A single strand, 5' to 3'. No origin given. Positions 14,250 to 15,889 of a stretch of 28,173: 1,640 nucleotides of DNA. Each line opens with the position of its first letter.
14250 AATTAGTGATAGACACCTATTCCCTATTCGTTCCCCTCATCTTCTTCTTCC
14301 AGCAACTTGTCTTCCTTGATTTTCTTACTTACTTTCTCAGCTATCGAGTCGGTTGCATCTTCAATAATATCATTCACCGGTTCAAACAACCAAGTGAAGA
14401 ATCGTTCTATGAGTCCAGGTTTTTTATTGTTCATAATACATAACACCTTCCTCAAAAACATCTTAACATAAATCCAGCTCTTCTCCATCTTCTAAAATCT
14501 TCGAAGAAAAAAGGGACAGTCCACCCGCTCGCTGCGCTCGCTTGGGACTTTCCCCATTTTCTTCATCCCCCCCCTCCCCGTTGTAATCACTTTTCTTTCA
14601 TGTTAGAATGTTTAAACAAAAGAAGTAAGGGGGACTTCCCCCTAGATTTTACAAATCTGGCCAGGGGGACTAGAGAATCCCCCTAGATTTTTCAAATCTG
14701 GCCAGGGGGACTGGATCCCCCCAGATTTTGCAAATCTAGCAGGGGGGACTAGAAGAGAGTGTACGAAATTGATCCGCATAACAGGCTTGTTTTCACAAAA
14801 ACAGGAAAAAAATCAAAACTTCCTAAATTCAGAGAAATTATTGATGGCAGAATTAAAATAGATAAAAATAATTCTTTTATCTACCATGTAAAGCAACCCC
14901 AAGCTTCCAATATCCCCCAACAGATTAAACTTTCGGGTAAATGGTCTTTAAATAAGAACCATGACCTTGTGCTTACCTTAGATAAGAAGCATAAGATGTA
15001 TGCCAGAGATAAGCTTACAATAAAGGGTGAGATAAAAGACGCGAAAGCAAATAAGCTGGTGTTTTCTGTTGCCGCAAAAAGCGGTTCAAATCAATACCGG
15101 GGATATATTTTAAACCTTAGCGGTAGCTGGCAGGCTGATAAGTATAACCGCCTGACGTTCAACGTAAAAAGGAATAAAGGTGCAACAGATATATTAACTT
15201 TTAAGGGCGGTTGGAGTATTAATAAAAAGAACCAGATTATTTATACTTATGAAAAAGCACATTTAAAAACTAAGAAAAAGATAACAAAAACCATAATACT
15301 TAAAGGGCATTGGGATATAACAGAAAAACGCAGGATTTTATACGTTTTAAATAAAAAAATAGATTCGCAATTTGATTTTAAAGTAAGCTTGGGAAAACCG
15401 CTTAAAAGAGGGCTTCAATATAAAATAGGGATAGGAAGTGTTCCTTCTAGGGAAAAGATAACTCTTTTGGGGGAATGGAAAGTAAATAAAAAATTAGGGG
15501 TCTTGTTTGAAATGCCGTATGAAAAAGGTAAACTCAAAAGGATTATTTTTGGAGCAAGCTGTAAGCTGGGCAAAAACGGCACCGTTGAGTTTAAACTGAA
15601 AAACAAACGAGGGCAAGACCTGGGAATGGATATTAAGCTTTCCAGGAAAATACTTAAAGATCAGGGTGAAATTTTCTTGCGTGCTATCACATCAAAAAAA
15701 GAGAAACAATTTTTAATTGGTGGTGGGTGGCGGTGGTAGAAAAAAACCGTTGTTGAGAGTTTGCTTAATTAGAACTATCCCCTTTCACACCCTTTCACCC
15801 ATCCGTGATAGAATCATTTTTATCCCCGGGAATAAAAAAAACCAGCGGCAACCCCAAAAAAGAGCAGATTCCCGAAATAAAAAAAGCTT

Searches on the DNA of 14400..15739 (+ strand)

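Call 13: search_rna_families(source=window, start=14400, end=14900, threshold=evalue, max_evalue=10)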
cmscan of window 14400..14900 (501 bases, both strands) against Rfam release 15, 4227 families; matches with E-value up to 10: 9.
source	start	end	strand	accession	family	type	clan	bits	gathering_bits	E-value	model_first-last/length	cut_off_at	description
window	14620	14692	+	RF04337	Plastid-psbJ-1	Cis-reg;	CL00152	22.4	62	0.54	1-64/64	no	Plastid-psbJ-1 3UTR RNA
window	14620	14692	-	RF04337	Plastid-psbJ-1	Cis-reg;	CL00152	21.9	62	0.69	1-64/64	no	Plastid-psbJ-1 3UTR RNA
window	14628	14650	+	RF01785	blv_FSE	Cis-reg; frameshift_element;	-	18.3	34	0.63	1-27/27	no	ribosomal frameshift site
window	14677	14749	+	RF00917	mir-708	Gene; miRNA;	CL00086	18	71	1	1-88/88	no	mir-708 microRNA precursor family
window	14404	14498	-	RF00160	snoZ159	Gene; snRNA; snoRNA; CD-box;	CL00065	15.7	39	5.5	1-86/86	no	Small nucleolar RNA Z159/U59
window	14578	14653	-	RF00516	ylbH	Cis-reg; leader;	-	15.1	50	0.92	1-122/122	no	ylbH leader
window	14542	14573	-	RF01306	sR52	Gene; snRNA; snoRNA; CD-box;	-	13.8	50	2.3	1-60/60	no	Small nucleolar RNA sR52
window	14663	14736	-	RF02562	CbSR14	Gene; sRNA;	-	13.2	172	2.5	1-189/189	no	Coxiella burnetii sRNA 14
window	14555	14570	-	RF01122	sR39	Gene; snRNA; snoRNA; CD-box;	-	10.2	50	5.9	1-56/56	no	Small nucleolar RNA sR39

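Call 39: search_rna_families(sources=[L009, L010, L007, L006], threshold=gathering)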
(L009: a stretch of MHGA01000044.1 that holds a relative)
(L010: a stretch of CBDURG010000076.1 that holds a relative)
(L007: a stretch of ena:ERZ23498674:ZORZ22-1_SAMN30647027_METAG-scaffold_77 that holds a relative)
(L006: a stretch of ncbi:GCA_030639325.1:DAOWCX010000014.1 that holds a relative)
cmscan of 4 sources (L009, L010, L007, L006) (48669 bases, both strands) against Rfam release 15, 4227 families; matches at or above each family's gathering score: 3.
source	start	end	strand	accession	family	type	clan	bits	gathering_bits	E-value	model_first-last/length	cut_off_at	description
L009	549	1011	-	RF00010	RNaseP_bact_a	Gene; ribozyme;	CL00002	154.5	100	5.9e-48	1-367/367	no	Bacterial RNase P class A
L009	2307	2378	-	RF00005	tRNA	Gene; tRNA;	CL00001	72.3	29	5.6e-14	1-71/71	no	tRNA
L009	2146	2219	-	RF00005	tRNA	Gene; tRNA;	CL00001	70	29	2.4e-13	1-71/71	no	tRNA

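Call 60: search_with_rna_model(model_id=R1, sources=[L004, L006, L007, L009, L010, L011, L012, L013, L014, L015, L017, L018, L019, L020, L022, L023, L024, L027, L028, L029, L030, L031, L032, L034, L036, L037, L038, L039, L040, L041, L042], max_evalue=0.05)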
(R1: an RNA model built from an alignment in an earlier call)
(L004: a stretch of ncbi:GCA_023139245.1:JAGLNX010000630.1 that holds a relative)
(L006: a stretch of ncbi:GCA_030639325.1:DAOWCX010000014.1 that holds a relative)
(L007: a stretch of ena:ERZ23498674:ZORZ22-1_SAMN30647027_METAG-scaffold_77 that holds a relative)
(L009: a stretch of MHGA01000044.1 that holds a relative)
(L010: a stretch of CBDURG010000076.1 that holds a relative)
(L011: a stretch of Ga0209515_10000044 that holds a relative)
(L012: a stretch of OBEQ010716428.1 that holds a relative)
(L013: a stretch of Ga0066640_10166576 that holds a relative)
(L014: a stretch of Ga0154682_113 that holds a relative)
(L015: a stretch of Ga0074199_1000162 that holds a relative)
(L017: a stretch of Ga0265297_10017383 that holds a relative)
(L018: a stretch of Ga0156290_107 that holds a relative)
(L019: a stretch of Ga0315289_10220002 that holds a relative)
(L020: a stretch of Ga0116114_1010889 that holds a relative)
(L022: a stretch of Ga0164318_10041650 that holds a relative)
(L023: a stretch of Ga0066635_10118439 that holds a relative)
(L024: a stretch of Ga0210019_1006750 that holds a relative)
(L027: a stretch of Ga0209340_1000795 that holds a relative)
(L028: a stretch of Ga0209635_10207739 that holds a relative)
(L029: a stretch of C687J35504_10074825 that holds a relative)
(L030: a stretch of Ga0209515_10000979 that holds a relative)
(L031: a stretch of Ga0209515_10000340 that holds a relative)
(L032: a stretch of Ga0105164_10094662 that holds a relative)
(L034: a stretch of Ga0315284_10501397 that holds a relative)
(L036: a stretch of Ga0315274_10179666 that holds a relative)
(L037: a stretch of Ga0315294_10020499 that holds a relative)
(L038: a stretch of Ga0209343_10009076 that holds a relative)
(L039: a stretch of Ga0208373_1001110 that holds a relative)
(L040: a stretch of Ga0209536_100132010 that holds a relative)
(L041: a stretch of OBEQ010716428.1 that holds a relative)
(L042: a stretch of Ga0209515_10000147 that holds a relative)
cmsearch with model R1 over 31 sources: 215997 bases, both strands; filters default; matches with E-value up to 0.05: 77.
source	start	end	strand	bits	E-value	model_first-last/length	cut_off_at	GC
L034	232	278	-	68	1.9e-14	1-47/47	no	0.49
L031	8814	8860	-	65.1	9.9e-14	1-47/47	no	0.47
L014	2313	2359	-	64.4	1.5e-13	1-47/47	no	0.57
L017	3780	3827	-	64.2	1.7e-13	1-47/47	no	0.44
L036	1058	1104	-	63.8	2.1e-13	1-47/47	no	0.49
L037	837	883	+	63.8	2.1e-13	1-47/47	no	0.49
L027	8763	8809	-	62.7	3.9e-13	1-47/47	no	0.53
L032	763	809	+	62.6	4.1e-13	1-47/47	no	0.55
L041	2748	2794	+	62.6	4.2e-13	1-47/47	no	0.57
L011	1561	1608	+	62.2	5.1e-13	1-47/47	no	0.5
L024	95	142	-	61.7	7e-13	1-47/47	no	0.5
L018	7149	7195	+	61.6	7.4e-13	1-47/47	no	0.53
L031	2792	2838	-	61.3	8.6e-13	1-47/47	no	0.53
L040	130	177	-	60.8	1.1e-12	1-47/47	no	0.54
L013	1148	1195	+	60.8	1.2e-12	1-47/47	no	0.48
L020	1480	1526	+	60.4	1.5e-12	1-47/47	no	0.51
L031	1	46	-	59.7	2.2e-12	1-47/47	no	0.52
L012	1291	1337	+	59.7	2.2e-12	1-47/47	no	0.53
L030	7406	7452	-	59.6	2.3e-12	1-47/47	no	0.51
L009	951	997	+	59.2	2.9e-12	1-47/47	no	0.57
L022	21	71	-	56.8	1.1e-11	1-47/47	no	0.51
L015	2073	2119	+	56.1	1.7e-11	1-47/47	no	0.51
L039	2492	2539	-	55.9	1.9e-11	1-47/47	no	0.46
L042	6920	6966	+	55.7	2.1e-11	1-47/47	no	0.62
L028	1033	1080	+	55.4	2.5e-11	1-47/47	no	0.46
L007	6728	6775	+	53.6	7.1e-11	1-47/47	no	0.44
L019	1673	1720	+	53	1e-10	1-47/47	no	0.44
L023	185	232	+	52.3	1.5e-10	1-47/47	no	0.35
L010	1695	1742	-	44.9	1e-08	1-47/47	no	0.46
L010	1645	1692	-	41.1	9.8e-08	1-47/47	no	0.4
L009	773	829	+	39.3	2.7e-07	1-47/47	no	0.54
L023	678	722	+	37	1e-06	1-47/47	no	0.38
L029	917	978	-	36.8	1.2e-06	1-47/47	no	0.55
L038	5217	5278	-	36.8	1.2e-06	1-47/47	no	0.55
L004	2154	2196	+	35.8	2e-06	1-47/47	no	0.53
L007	6728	6774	-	35.3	2.6e-06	1-47/47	no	0.45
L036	1058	1104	+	35.2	2.8e-06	1-47/47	no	0.49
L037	837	883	-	35.2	2.8e-06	1-47/47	no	0.49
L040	130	177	+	34.4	4.4e-06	1-47/47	no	0.54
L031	8814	8860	+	34.3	4.9e-06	1-47/47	no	0.47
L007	6813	6880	+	33.8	6.1e-06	1-47/47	no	0.43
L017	3780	3827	+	33.1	9.4e-06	1-47/47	no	0.44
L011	1561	1608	-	32.9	1.1e-05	1-47/47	no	0.5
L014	2313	2359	+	31.8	2e-05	1-47/47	no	0.57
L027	8764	8808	+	31.7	2.1e-05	1-47/47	no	0.53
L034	232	278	+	31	3.1e-05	1-47/47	no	0.49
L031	2792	2838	+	30.3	4.8e-05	1-47/47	no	0.53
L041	2748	2794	-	30.1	5.1e-05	1-47/47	no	0.57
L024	95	142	+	29.5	7.5e-05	1-47/47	no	0.5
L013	1148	1195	-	29.4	7.8e-05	1-47/47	no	0.48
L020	1480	1526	-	29.3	8.4e-05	1-47/47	no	0.51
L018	7148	7196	-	29.2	8.6e-05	1-47/47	no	0.53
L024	33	77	-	29.2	8.8e-05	1-47/47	no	0.47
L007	6813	6854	-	29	0.0001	1-47/47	no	0.4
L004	2075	2117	+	28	0.00017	1-47/47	no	0.51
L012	1291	1337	-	27.8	0.0002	1-47/47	no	0.53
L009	951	997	-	27.7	0.0002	1-47/47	no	0.57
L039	2492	2539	+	27.6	0.00022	1-47/47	no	0.46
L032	763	809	-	27.5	0.00024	1-47/47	no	0.55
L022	21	71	+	27.4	0.00025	1-47/47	no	0.51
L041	13169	13218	-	27.2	0.00028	1-47/47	no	0.62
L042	6921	6965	-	27.1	0.0003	1-47/47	no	0.6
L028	1033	1080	-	26.9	0.00033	1-47/47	no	0.46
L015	2074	2118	-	26.5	0.00042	1-47/47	no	0.51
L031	5719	5768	-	25.6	0.00071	1-47/47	no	0.58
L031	4061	4110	-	25.6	0.00072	1-47/47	no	0.64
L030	7406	7451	+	25.4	0.0008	1-47/47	no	0.52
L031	2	46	+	23.8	0.002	3-47/47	no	0.51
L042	996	1030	+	22.8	0.0035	1-47/47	no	0.49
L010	1695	1742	+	20.9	0.01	1-47/47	no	0.46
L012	23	80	-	20.9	0.011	1-47/47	no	0.57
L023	186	231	-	20.2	0.016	1-47/47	no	0.37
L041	13169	13218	+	19.8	0.019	1-47/47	no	0.62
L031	5719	5768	+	19.8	0.02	1-47/47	no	0.58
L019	1674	1719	-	19.3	0.026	1-47/47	no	0.41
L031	4061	4110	+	19.3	0.026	1-47/47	no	0.64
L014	9524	9565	+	19.3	0.026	1-47/47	no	0.36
